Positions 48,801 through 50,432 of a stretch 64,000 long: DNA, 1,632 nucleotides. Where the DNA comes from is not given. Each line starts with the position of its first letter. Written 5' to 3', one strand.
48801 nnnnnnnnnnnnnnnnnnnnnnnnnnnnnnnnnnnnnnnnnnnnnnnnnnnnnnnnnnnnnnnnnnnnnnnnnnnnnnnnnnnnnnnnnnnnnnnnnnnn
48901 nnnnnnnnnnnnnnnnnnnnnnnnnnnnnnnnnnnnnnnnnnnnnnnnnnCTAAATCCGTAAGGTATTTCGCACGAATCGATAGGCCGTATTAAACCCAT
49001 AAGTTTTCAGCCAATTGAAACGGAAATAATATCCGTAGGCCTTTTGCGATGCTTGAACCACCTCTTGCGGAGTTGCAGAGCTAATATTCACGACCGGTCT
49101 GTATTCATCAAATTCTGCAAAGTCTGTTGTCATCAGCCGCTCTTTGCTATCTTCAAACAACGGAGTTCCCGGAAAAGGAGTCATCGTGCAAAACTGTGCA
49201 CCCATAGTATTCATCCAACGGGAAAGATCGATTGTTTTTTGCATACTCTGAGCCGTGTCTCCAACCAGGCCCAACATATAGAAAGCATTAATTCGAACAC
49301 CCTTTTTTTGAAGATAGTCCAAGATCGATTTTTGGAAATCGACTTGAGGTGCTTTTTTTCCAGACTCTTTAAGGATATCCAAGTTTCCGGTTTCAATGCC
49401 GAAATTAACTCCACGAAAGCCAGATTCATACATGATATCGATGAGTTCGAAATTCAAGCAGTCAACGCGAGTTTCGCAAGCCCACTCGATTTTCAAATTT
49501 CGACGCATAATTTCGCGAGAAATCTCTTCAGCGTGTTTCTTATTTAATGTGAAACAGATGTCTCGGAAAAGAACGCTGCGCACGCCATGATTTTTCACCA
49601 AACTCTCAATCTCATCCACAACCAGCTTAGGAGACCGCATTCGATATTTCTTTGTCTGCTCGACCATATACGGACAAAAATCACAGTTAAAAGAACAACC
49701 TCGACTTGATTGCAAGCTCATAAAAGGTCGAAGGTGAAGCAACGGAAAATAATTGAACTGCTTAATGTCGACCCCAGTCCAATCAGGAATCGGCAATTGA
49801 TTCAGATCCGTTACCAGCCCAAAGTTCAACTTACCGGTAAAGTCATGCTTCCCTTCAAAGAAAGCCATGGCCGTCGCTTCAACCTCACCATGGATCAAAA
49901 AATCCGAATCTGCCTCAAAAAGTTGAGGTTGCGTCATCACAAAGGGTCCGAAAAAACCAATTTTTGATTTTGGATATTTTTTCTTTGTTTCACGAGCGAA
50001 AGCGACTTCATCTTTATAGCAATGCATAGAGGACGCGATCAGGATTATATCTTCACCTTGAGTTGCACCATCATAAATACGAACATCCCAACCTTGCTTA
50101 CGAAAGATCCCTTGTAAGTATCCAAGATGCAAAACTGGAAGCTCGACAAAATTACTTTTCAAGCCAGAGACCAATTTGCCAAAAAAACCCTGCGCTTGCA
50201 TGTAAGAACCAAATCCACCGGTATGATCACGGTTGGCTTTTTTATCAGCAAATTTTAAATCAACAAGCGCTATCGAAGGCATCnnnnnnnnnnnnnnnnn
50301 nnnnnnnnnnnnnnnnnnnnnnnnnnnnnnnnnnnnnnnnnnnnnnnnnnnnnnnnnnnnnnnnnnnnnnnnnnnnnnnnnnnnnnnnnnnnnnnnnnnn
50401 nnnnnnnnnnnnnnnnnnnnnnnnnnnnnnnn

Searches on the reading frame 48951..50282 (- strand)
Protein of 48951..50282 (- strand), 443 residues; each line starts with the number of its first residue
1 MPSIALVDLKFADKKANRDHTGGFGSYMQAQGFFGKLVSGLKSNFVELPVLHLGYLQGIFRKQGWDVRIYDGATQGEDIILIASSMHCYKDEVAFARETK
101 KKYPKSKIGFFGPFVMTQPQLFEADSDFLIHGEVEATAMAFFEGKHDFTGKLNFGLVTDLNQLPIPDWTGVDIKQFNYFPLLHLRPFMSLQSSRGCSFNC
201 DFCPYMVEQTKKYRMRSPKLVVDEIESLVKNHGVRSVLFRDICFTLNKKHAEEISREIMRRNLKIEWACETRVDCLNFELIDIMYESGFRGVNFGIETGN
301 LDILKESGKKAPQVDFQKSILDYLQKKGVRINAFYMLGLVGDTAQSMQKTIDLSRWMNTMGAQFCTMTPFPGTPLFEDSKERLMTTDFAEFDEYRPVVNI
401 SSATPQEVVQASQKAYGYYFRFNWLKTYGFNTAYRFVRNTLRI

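Call 3: search_protein_families(library=pfam, proteins=[window:48951-50282:-], max_evalue=0.01)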
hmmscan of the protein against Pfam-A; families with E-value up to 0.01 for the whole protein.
window:48951-50282:- (443 aa): 2 families
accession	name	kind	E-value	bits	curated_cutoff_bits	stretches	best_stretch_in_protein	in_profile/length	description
PF04055.27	Radical_SAM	-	4.8e-19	69.6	29.5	1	192-353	3-165/166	Radical SAM superfamily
PF02310.24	B12-binding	-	0.0086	16.3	32.1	0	49-82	13-46/121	B12 binding domain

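Call 4: search_protein_families(library=ncbifam, proteins=[window:48951-50282:-], max_evalue=0.01)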
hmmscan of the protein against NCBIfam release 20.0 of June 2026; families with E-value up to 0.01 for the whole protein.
window:48951-50282:- (443 aa): 25 families
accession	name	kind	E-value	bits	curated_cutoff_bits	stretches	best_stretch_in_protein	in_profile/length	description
TIGR03471.1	HpnJ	equivalog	2.1e-42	145.6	577.6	1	77-421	69-435/472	hopanoid biosynthesis associated radical SAM protein HpnJ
TIGR02026.1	BchE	equivalog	4.1e-35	121.6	481.35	1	138-430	149-438/497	magnesium-protoporphyrin IX monomethyl ester anaerobic oxidative cyclase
NF033070.1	rSAM_AprD4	equivalog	3.7e-31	108.5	500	1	158-404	168-416/456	AprD4 family radical SAM diol-dehydratase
TIGR04479.1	bcpD_PhpK_rSAM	subfamily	4.2e-30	104.6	600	1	176-353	230-405/504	PhpK family radical SAM P-methyltransferase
NF050148.1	rSAM_ApyD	equivalog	6.3e-28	97.5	750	1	156-389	175-403/645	RiPP biosynthesis radical SAM protein ApyD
NF038361.1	rSAM_Sden_1168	equivalog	2.6e-27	95.6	575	1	151-380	241-474/560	Sden_1168 family B12-binding radical SAM P-methyltransferase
TIGR04072.2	rSAM_ladder_B12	equivalog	3.4e-27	95.2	360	1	187-385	180-379/443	lipid biosynthesis B12-binding/radical SAM protein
TIGR04385.1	B12_rSAM_cofa1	equivalog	4e-22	79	450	1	188-354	196-361/438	B12 lower ligand biosynthesis radical SAM protein BzaD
TIGR04367.1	HpnR_B12_rSAM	equivalog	3.2e-18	65.5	650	1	177-398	177-392/490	hopanoid C-3 methylase HpnR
NF045585.1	rSAM_slr0320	equivalog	2.3e-16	59.4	775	1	176-307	225-358/511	photosystem II high light acclimation radical SAM protein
TIGR04013.1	B12_SAM_MJ_1487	hypoth_equivalog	1.4e-14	53.7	251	1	101-385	71-363/382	TIGR04013 family B12-binding domain/radical SAM domain-containing protein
NF040542.1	rSAM_RCCLKC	equivalog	2.4e-13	50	450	1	190-334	183-327/423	arsinothricin biosynthesis radical SAM protein ArsL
TIGR04014.1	B12_SAM_MJ_0865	equivalog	3.6e-13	49.1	360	1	192-377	165-356/434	methyl-coenzyme M reductase glutamine C-methyltransferase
TIGR03975.1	rSAM_ocin_1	subfamily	6.4e-13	48.1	281.85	1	157-354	231-427/606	RiPP maturation radical SAM C-methyltransferase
TIGR04428.1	B12_rSAM_trp_MT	equivalog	4.7e-12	45.1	500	1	192-355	221-396/558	tryptophan 2-C-methyltransferase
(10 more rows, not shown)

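Call 72: search_solved_structures(query=window:48951-50282:-, max_evalue=0.001)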
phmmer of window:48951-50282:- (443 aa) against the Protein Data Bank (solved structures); distinct sequences matched with E-value up to 0.001: 4.
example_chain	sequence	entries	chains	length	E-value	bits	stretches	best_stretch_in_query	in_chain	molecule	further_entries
6fd2_B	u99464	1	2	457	6.8e-24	87.6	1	159-378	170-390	Putative apramycin biosynthetic oxidoreductase 4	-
6wte_A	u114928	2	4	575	2.6e-07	32.9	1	189-376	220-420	B12-binding domain-containing protein | Tryptophan-C2-methyltransferase containing B12-binding domain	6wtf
9ccb_A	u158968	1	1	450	1.8e-06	30.2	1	190-380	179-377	Radical SAM core domain-containing protein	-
7kdx_A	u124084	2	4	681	0.0003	22.8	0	185-351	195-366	Methyltransferase TokK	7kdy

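Call 87: find_homologous_proteins(query=window:48951-50282:-, max_evalue=1e-20)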
Query window:48951-50282:- (443 aa): 159 proteins with E <= 1e-20 among 3158 candidates; the best 120 are listed.
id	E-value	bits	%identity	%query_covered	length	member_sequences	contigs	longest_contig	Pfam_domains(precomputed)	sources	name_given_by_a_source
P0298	0.0e+0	1034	100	100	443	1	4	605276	PF04055.28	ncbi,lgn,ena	-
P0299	1.3e-196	672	63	100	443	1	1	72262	PF04055.28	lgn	-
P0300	1.0e-184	632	60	100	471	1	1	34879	PF04055.28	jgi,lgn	jgi:radical SAM superfamily enzyme YgiQ (UPF0313 family)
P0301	7.8e-179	613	59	99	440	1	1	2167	PF04055.28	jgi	jgi:anaerobic magnesium-protoporphyrin IX monomethyl ester cyclase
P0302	5.1e-178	610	59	98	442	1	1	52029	PF04055.28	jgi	-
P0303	5.3e-175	600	62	89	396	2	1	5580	PF04055.28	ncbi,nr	ncbi:MAG: radical SAM protein, partial [Planctomycetes bacterium]|nr:radical SAM protein [Planctomyc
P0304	9.6e-173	593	58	99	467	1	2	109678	PF04055.28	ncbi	-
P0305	2.3e-172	592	56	98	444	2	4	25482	PF04055.28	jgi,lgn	-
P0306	2.6e-172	592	57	98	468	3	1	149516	PF04055.28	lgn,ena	-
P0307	1.1e-171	590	56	98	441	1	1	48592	PF04055.28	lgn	-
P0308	3.8e-169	581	55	99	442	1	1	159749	PF04055.28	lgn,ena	-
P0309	1.6e-167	576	56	98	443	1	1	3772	PF04055.28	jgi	-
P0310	1.9e-167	576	55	99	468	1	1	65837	PF04055.28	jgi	jgi:radical SAM superfamily enzyme YgiQ (UPF0313 family)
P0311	2.5e-165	569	54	99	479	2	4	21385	PF04055.28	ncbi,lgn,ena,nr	ncbi:MAG: hypothetical protein CMJ18_15890 [Phycisphaeraceae bacterium]|nr:hypothetical protein [Phy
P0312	2.9e-165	568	57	95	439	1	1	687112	PF04055.28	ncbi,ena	-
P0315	2.9e-163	562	55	98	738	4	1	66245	PF13847.13,PF13489.13,PF13649.13,PF04055.28,PF01209.25,PF08241.19,PF08242.19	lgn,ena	-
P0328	5.9e-114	399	44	100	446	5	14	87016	PF04055.28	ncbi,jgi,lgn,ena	-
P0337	8.6e-92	326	37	95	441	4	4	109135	PF04055.28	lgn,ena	-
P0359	5.3e-53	198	30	91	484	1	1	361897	PF04055.28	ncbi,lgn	-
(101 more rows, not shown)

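Call 88: find_encoding_contigs(protein=P0299, flank=9000, max_places=1)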
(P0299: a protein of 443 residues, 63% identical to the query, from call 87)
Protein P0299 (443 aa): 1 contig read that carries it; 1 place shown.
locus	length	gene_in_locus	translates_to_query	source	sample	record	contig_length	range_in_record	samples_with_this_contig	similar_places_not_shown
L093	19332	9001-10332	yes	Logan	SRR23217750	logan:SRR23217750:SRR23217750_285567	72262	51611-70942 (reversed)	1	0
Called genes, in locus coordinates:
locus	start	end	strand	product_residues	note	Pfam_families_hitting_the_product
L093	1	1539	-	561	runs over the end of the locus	PF01553:Acyltransferase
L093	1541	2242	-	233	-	PF04263:TPK_catalytic, PF04265:TPK_B1_binding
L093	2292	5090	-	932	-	PF00133:tRNA-synt_1, PF09334:tRNA-synt_1g, PF08264:Anticodon_1, PF10458:Val_tRNA-synt_C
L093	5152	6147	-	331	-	PF01073:3Beta_HSD, PF01370:Epimerase, PF02719:Polysacc_synt_2 (weak), PF04321:RmlD_sub_bind, PF16363:GDP_Man_Dehyd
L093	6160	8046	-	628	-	-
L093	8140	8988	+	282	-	PF01209:Ubie_methyltran, PF13489:Methyltransf_23, PF02353:CMAS, PF05175:MTS, PF08241:Methyltransf_11, PF08242:Methyltransf_12, PF13649:Methyltransf_25, PF13847:Methyltransf_31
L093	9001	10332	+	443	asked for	PF04055:Radical_SAM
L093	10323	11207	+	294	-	-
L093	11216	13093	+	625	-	PF13522:GATase_6, PF13537:GATase_7, PF02540:NAD_synthase (weak), PF00733:Asn_synthase, PF06508:QueC (weak)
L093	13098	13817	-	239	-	PF00106:adh_short, PF13561:adh_short_C2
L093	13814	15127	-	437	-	PF01565:FAD_binding_4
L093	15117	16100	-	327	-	PF00535:Glycos_transf_2, PF10111:Glyco_tranf_2_2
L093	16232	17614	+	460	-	PF03721:UDPG_MGDP_dh_N, PF00984:UDPG_MGDP_dh, PF03720:UDPG_MGDP_dh_C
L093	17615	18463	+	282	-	PF00106:adh_short, PF08659:KR, PF13561:adh_short_C2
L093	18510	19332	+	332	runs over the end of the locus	PF01370:Epimerase, PF04321:RmlD_sub_bind (faint), PF16363:GDP_Man_Dehyd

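Call 89: find_encoding_contigs(protein=P0304, flank=9000, max_places=1)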
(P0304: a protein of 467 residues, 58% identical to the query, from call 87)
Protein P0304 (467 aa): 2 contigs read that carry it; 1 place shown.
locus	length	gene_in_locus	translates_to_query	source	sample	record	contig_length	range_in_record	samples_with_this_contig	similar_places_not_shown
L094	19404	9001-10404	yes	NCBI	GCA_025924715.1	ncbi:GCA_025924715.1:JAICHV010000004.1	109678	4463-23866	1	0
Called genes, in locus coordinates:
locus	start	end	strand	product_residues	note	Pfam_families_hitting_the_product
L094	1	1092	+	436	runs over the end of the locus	PF00460:Flg_bb_rod, PF22692:LlgE_F_G_D1, PF07559:FlgE_D2, PF06429:Flg_bbr_C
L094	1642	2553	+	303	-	PF04909:Amidohydro_2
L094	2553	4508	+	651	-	PF03629:SASA (weak)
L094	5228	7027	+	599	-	-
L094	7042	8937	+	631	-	PF13522:GATase_6, PF13537:GATase_7, PF00733:Asn_synthase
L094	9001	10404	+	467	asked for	PF04055:Radical_SAM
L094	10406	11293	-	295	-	PF01073:3Beta_HSD (faint), PF01370:Epimerase, PF07993:NAD_binding_4 (faint), PF04321:RmlD_sub_bind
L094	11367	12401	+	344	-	PF13641:Glyco_tranf_2_3 (weak), PF00535:Glycos_transf_2, PF10111:Glyco_tranf_2_2 (weak), PF13506:Glyco_transf_21 (weak)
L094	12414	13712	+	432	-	PF01565:FAD_binding_4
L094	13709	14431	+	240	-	PF00106:adh_short, PF08659:KR (weak), PF13561:adh_short_C2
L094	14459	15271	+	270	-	PF13489:Methyltransf_23, PF01209:Ubie_methyltran, PF08241:Methyltransf_11, PF08242:Methyltransf_12, PF13649:Methyltransf_25, PF13847:Methyltransf_31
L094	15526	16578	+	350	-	PF02547:Queuosine_synth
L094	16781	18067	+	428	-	PF00483:NTP_transferase, PF12804:NTP_transf_3 (weak), PF00702:Hydrolase (faint), PF13419:HAD_2 (faint), PF13242:Hydrolase_like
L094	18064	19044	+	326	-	PF00288:GHMP_kinases_N, PF08544:GHMP_kinases_C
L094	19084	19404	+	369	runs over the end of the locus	PF01702:TGT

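Call 90: find_encoding_contigs(protein=P0315, flank=9000, max_places=1)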
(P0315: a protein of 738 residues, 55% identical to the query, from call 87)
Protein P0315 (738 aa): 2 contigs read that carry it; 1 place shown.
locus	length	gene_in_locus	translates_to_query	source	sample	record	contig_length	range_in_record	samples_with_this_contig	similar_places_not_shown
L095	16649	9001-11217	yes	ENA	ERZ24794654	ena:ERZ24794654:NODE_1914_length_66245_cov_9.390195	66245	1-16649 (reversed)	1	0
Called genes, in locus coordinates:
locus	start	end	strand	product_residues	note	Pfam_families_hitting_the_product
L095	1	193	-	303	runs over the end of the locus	PF00535:Glycos_transf_2, PF13641:Glyco_tranf_2_3 (weak)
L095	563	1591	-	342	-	-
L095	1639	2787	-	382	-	PF01041:DegT_DnrJ_EryC1, PF01212:Beta_elim_lyase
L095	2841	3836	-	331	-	PF04321:RmlD_sub_bind, PF01073:3Beta_HSD, PF01370:Epimerase, PF02719:Polysacc_synt_2 (faint), PF16363:GDP_Man_Dehyd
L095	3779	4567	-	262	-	PF13489:Methyltransf_23, PF08241:Methyltransf_11, PF08242:Methyltransf_12, PF13649:Methyltransf_25, PF13847:Methyltransf_31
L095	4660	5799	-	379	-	PF13524:Glyco_trans_1_2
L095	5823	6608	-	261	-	PF05050:Methyltransf_21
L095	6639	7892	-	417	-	PF00005:ABC_tran, PF13304:AAA_21 (weak), PF14524:Wzt_C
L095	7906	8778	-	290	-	PF01061:ABC2_membrane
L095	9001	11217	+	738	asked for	PF04055:Radical_SAM, PF13489:Methyltransf_23, PF01209:Ubie_methyltran (weak), PF13847:Methyltransf_31, PF08241:Methyltransf_11, PF08242:Methyltransf_12, PF13649:Methyltransf_25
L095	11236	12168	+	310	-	PF01370:Epimerase, PF04321:RmlD_sub_bind, PF13460:NAD_binding_10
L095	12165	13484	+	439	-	PF01565:FAD_binding_4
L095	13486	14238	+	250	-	PF00106:adh_short, PF13561:adh_short_C2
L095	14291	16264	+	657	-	PF13522:GATase_6, PF13537:GATase_7, PF00733:Asn_synthase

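Call 91: find_encoding_contigs(protein=P0328, flank=9000, max_places=1)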
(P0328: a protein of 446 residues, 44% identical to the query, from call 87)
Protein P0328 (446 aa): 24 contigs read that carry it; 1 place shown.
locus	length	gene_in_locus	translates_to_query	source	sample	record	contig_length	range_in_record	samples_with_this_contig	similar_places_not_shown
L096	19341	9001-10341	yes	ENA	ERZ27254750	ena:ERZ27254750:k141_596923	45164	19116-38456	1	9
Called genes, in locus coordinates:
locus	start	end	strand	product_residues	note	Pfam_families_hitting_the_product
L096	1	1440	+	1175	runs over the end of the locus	PF00024:PAN_1 (faint), PF14295:PAN_4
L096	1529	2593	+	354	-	PF01073:3Beta_HSD, PF01370:Epimerase, PF02719:Polysacc_synt_2 (weak), PF07993:NAD_binding_4, PF16363:GDP_Man_Dehyd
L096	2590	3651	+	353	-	PF01073:3Beta_HSD (weak), PF01370:Epimerase, PF02719:Polysacc_synt_2 (weak), PF04321:RmlD_sub_bind, PF07993:NAD_binding_4, PF16363:GDP_Man_Dehyd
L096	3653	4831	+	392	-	PF13439:Glyco_transf_4, PF13579:Glyco_trans_4_4, PF00534:Glycos_transf_1, PF13692:Glyco_trans_1_4, PF13524:Glyco_trans_1_2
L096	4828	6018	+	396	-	PF20706:GT4-conflict, PF00534:Glycos_transf_1, PF13692:Glyco_trans_1_4, PF13524:Glyco_trans_1_2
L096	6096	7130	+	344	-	PF00535:Glycos_transf_2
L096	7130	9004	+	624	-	PF13522:GATase_6, PF13537:GATase_7, PF00733:Asn_synthase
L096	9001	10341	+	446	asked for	PF04055:Radical_SAM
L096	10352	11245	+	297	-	PF01370:Epimerase, PF04321:RmlD_sub_bind, PF07993:NAD_binding_4 (faint), PF02719:Polysacc_synt_2 (weak)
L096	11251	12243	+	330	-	PF03706:LPG_synthase_TM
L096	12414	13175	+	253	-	-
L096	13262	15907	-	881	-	PF13231:PMT_2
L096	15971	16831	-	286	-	-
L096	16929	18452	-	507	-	PF02310:B12-binding, PF04055:Radical_SAM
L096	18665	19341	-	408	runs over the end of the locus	-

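Call 92: find_encoding_contigs(protein=P0337, flank=9000, max_places=1)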
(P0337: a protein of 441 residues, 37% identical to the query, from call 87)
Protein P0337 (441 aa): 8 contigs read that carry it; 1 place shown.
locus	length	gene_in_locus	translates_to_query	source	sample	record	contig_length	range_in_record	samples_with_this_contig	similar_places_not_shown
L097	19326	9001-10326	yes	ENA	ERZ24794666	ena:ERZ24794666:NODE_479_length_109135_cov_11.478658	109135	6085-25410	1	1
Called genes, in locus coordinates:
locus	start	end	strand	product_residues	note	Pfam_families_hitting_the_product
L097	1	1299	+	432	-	PF03446:NAD_binding_2 (faint), PF03721:UDPG_MGDP_dh_N, PF00984:UDPG_MGDP_dh, PF03720:UDPG_MGDP_dh_C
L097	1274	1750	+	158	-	PF00908:dTDP_sugar_isom, PF05523:FdtA (weak), PF14667:Polysacc_synt_C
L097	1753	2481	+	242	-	PF00483:NTP_transferase, PF12804:NTP_transf_3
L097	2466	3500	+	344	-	PF01841:Transglut_core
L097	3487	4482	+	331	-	PF04321:RmlD_sub_bind, PF05368:NmrA (weak), PF01073:3Beta_HSD, PF01370:Epimerase, PF02719:Polysacc_synt_2, PF07993:NAD_binding_4, PF13460:NAD_binding_10, PF16363:GDP_Man_Dehyd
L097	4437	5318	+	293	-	PF01073:3Beta_HSD, PF01370:Epimerase, PF04321:RmlD_sub_bind, PF16363:GDP_Man_Dehyd, PF02719:Polysacc_synt_2, PF07993:NAD_binding_4 (weak)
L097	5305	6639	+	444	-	PF03446:NAD_binding_2, PF03721:UDPG_MGDP_dh_N, PF00984:UDPG_MGDP_dh, PF03720:UDPG_MGDP_dh_C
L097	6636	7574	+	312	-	PF00106:adh_short (weak), PF01073:3Beta_HSD, PF01370:Epimerase, PF02719:Polysacc_synt_2, PF04321:RmlD_sub_bind, PF07993:NAD_binding_4, PF13460:NAD_binding_10, PF16363:GDP_Man_Dehyd, +1 more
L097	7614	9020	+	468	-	-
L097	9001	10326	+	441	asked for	PF04055:Radical_SAM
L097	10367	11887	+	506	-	PF02310:B12-binding, PF04055:Radical_SAM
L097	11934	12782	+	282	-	PF01073:3Beta_HSD, PF01370:Epimerase, PF02719:Polysacc_synt_2, PF04321:RmlD_sub_bind, PF05368:NmrA, PF07993:NAD_binding_4 (faint), PF13460:NAD_binding_10, PF16363:GDP_Man_Dehyd (faint)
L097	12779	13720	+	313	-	PF01073:3Beta_HSD, PF01370:Epimerase, PF02719:Polysacc_synt_2 (faint), PF04321:RmlD_sub_bind (weak), PF16363:GDP_Man_Dehyd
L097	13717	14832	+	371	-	PF01041:DegT_DnrJ_EryC1, PF00266:Aminotran_5 (weak)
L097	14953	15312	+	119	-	PF13412:HTH_24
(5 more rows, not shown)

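Call 93: find_encoding_contigs(protein=P0359, flank=9000, max_places=1)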
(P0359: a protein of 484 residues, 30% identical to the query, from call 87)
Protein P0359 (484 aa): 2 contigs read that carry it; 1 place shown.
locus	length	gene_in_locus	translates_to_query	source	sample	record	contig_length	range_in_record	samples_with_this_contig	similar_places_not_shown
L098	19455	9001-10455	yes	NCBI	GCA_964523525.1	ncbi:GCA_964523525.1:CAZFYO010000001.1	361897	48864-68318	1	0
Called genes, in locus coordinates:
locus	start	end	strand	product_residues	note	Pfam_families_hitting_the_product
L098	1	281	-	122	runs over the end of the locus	PF14251:PterinBD-DUF4346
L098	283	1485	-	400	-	PF13231:PMT_2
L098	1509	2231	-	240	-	PF00535:Glycos_transf_2, PF13641:Glyco_tranf_2_3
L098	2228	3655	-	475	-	PF13231:PMT_2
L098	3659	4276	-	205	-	PF25087:GMPPB_C (weak), PF25084:LbH_EIF2B (weak), PF00132:Hexapep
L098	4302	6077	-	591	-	PF13231:PMT_2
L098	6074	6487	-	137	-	PF00908:dTDP_sugar_isom (weak), PF05523:FdtA, PF14667:Polysacc_synt_C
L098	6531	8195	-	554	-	PF13231:PMT_2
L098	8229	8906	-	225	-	PF00535:Glycos_transf_2, PF13641:Glyco_tranf_2_3 (weak)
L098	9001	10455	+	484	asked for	PF04055:Radical_SAM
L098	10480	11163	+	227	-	PF00535:Glycos_transf_2, PF10111:Glyco_tranf_2_2 (weak), PF13641:Glyco_tranf_2_3 (weak)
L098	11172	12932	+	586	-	-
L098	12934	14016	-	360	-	PF00291:PALP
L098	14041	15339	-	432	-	PF03447:NAD_binding_3, PF00742:Homoserine_dh, PF01842:ACT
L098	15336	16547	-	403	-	PF00155:Aminotran_1_2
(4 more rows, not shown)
